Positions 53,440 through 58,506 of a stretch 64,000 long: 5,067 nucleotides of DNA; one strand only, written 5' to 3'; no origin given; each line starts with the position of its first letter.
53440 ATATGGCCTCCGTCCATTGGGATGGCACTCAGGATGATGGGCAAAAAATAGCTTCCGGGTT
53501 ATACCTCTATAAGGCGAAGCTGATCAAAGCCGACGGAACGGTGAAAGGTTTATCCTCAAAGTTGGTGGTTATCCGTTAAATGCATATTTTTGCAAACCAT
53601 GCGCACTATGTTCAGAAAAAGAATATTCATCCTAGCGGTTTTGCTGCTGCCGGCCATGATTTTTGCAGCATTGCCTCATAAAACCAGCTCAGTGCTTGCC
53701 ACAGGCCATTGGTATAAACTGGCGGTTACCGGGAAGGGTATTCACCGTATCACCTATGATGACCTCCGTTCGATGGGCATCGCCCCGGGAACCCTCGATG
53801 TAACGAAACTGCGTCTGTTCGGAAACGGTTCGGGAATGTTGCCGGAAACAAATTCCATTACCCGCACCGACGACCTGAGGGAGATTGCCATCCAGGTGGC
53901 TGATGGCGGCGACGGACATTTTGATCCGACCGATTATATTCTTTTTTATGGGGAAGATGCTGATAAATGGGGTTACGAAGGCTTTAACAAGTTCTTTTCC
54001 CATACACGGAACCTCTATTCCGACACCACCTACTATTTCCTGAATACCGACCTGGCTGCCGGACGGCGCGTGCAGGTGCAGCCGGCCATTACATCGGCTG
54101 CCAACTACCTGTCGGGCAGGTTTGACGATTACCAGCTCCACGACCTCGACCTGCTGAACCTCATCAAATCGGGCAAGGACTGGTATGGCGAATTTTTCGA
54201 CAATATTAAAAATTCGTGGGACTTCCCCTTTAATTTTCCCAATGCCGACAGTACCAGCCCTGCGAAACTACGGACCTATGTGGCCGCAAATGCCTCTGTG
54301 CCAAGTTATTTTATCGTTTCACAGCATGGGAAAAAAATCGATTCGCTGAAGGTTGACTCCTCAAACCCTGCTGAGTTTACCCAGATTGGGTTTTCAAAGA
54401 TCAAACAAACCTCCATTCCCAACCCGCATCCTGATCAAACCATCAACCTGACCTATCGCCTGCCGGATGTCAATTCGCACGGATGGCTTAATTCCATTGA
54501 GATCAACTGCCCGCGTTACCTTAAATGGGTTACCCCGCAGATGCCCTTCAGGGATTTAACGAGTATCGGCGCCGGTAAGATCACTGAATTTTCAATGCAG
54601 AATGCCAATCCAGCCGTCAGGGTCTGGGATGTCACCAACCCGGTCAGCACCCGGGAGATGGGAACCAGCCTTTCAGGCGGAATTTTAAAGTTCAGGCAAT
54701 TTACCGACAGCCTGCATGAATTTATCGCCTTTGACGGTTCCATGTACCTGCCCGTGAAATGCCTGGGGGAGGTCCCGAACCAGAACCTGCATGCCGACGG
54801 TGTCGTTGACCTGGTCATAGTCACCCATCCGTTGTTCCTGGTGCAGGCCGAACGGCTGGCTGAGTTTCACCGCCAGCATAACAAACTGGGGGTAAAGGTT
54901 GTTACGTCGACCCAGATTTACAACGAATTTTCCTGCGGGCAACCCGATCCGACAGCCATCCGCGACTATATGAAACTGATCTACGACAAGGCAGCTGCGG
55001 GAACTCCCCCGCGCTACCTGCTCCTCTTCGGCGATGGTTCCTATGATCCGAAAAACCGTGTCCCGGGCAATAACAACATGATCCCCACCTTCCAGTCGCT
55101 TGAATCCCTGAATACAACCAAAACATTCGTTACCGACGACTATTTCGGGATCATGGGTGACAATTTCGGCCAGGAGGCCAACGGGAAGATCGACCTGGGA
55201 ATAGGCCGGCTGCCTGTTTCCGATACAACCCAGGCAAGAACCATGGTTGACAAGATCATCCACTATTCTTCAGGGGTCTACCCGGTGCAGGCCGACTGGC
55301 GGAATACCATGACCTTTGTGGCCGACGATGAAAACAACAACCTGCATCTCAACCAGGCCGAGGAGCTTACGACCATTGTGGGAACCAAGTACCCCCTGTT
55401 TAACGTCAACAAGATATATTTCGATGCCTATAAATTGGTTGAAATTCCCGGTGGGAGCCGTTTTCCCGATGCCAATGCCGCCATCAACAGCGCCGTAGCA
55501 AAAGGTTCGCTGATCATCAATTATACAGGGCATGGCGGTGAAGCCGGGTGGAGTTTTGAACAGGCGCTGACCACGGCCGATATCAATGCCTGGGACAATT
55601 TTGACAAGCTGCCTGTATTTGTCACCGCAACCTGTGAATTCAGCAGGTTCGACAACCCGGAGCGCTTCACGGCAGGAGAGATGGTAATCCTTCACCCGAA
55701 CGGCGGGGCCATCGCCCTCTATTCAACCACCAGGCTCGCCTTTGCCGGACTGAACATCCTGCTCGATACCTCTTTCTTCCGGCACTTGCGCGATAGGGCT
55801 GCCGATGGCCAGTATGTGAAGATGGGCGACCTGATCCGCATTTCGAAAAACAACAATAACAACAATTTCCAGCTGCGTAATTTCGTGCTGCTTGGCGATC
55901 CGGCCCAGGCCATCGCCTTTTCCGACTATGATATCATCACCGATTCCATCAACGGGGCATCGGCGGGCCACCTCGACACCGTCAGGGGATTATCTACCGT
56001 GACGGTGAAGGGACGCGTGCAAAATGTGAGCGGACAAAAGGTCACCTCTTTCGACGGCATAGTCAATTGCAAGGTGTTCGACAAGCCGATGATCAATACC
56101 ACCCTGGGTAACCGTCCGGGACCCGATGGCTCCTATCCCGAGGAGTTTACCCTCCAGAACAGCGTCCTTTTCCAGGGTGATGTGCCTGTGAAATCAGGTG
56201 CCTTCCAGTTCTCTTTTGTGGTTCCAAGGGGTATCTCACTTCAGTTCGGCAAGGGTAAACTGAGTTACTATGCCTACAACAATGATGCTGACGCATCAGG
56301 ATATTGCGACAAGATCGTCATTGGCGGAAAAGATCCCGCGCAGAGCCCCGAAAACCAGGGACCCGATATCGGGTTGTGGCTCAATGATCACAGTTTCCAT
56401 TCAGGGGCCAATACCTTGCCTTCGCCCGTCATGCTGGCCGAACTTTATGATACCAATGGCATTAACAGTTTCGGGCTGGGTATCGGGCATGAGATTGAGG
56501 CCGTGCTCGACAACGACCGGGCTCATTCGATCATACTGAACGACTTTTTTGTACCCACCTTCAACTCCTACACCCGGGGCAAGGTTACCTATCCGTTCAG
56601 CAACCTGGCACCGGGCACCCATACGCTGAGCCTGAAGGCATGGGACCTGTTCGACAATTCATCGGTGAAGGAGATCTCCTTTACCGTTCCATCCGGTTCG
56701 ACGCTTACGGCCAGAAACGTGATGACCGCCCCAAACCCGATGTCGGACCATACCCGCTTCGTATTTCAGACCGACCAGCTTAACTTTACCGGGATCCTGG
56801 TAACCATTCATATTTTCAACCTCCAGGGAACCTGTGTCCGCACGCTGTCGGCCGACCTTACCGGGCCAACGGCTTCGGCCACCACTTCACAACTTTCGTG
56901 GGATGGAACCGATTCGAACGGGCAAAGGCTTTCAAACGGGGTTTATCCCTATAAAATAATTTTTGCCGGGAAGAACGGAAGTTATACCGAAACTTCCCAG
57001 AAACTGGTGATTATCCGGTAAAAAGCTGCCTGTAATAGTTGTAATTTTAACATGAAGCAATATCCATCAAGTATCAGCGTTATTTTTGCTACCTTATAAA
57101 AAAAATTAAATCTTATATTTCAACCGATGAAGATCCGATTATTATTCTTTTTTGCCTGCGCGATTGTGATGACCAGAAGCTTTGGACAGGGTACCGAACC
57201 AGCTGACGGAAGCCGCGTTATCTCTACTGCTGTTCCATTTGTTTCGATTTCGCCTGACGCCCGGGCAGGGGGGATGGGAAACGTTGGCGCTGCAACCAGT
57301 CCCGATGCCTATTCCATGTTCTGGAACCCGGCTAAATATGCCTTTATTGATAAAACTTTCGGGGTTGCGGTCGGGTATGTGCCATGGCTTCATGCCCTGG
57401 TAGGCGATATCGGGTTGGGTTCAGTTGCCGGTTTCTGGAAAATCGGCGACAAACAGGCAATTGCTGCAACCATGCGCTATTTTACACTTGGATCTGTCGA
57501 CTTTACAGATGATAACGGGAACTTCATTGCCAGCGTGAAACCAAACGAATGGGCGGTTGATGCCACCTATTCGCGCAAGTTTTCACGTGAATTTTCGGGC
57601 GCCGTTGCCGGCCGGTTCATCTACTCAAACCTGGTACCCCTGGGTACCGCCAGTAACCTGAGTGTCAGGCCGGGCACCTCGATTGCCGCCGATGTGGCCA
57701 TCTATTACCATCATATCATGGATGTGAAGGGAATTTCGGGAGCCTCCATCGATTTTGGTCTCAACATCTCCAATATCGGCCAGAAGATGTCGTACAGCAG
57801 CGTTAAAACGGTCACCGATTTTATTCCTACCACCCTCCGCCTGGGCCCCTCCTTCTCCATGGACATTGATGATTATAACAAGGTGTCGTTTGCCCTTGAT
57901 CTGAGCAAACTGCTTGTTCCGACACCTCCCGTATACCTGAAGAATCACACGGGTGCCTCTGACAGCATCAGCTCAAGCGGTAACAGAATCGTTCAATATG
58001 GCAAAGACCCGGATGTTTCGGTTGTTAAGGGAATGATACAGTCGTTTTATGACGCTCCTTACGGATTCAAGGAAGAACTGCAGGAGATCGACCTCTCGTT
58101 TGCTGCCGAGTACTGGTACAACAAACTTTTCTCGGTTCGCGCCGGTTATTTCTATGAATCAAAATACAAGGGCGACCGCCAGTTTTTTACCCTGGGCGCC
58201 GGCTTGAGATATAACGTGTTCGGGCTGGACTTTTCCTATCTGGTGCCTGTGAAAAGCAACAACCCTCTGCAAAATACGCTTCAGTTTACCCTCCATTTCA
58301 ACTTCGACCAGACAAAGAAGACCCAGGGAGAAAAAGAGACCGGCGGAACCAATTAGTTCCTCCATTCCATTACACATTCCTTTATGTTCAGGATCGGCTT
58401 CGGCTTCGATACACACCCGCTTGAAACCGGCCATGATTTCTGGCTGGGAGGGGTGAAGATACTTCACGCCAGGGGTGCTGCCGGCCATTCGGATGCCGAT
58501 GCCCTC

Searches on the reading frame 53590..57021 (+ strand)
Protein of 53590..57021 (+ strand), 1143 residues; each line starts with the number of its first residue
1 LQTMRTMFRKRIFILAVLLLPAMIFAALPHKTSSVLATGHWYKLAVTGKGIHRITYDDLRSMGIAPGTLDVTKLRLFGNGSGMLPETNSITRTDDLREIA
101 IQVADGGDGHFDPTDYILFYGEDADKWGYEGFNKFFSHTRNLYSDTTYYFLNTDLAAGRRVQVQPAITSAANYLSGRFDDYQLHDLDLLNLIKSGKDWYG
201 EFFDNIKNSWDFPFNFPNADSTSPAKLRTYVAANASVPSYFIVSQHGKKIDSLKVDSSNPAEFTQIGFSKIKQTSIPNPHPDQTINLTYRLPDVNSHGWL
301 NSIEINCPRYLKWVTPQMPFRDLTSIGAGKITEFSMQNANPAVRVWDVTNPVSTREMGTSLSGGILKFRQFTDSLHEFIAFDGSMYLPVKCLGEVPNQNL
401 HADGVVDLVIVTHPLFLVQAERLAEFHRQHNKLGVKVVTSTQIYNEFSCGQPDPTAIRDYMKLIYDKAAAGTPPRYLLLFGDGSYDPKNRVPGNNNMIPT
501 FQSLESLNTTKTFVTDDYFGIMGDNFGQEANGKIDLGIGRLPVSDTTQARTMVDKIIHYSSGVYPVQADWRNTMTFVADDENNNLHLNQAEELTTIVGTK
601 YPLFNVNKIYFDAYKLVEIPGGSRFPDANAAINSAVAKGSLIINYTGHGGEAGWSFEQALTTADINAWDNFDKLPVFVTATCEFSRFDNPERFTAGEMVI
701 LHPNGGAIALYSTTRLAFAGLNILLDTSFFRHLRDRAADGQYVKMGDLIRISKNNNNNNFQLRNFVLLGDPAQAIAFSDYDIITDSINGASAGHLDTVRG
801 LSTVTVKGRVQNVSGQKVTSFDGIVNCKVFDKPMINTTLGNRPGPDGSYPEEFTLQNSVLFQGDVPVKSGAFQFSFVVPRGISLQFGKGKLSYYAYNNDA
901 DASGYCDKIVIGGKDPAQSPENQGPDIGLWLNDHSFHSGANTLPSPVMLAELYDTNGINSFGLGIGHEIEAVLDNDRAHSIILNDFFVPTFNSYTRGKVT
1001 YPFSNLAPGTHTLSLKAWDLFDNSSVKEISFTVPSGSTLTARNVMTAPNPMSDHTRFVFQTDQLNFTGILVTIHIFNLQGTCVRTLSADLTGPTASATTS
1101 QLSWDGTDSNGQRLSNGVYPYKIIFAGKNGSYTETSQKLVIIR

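Call 11: search_protein_families(library=pfam, proteins=[window:53590-57021:+], max_evalue=0.001)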
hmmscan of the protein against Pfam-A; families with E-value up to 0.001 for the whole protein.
window:53590-57021:+ (1143 aa): 2 families
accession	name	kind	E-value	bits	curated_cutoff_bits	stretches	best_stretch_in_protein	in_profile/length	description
PF01364.23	Peptidase_C25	-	5.9e-103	345.4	23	1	409-772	2-371/374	Peptidase family C25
PF13860.13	FlgD_ig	-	2.4e-06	27.9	27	1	1071-1122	25-72/79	FlgD Ig-like domain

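Call 72: search_protein_families(library=ncbifam, proteins=[window:53590-57021:+], max_evalue=0.001)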
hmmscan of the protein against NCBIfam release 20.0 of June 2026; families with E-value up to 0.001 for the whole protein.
window:53590-57021:+ (1143 aa): 5 families
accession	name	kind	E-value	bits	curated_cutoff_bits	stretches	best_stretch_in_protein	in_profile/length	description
NF033707.1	T9SS_sortase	equivalog_domain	0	1231.7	420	1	35-1142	1-1095/1095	type IX secretion system sortase PorU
NF052324.1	PorU_rel_Nterm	equivalog_domain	5.5e-53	180.3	450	1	27-815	18-808/879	putative type IX secretion system sortase PorU2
NF053608.1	Lsa66_OmpA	equivalog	2.6e-05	22.9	700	1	1099-1131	202-234/581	fibronectin-binding adhesin Lsa66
NF005176.1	PRK06655.1-1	equivalog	0.00027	20.9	230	1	1067-1126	95-150/197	flagellar hook assembly protein FlgD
NF009277.0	PRK12634.1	equivalog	0.00047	20.3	333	0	1070-1122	123-171/221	flagellar basal body rod modification protein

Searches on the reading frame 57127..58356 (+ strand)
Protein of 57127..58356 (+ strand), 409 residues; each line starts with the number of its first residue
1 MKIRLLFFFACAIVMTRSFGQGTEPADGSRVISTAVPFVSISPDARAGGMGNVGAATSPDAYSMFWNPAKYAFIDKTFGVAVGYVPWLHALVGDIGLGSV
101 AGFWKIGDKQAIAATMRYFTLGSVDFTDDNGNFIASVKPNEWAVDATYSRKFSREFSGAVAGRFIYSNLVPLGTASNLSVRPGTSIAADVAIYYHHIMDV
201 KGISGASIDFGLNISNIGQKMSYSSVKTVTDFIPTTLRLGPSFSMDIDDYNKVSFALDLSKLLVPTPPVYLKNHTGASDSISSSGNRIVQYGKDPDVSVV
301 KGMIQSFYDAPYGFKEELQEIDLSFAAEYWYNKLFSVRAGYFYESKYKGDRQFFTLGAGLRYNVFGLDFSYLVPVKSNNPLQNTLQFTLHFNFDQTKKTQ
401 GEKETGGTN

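Call 11: search_protein_families(library=pfam, proteins=[window:57127-58356:+], max_evalue=0.001)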
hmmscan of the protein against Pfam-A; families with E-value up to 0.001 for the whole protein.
window:57127-58356:+ (409 aa): 1 family
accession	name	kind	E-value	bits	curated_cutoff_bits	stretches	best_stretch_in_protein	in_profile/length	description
PF19572.5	PorV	-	1.5e-64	218.3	27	1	27-268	4-242/243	Type IX secretion system protein PorV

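Call 14: find_encoding_contigs(protein=window:57127-58356:+, flank=3000, max_places=4)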
Protein window:57127-58356:+ (409 aa): no gene with exactly this product is on record in the collection.

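Call 72: search_protein_families(library=ncbifam, proteins=[window:57127-58356:+], max_evalue=0.001)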
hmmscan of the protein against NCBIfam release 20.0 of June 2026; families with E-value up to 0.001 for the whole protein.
window:57127-58356:+ (409 aa): 4 families
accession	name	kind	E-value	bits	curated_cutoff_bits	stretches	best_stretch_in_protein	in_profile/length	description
NF033710.1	T9SS_OM_PorV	equivalog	1.6e-140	468.5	250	1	22-393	12-367/367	type IX secretion system outer membrane channel protein PorV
NF033709.1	PorV_fam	subfamily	1.7e-121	405.8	90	1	33-393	1-326/326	PorV/PorQ family protein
NF033711.1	T9SS_PorQ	equivalog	5.6e-17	61.8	220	1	34-245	24-213/335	type IX secretion system protein PorQ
NF052325.1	PorVQ2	equivalog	0.00012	21.1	325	1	38-81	29-72/354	putative type IX sorting system protein PorV2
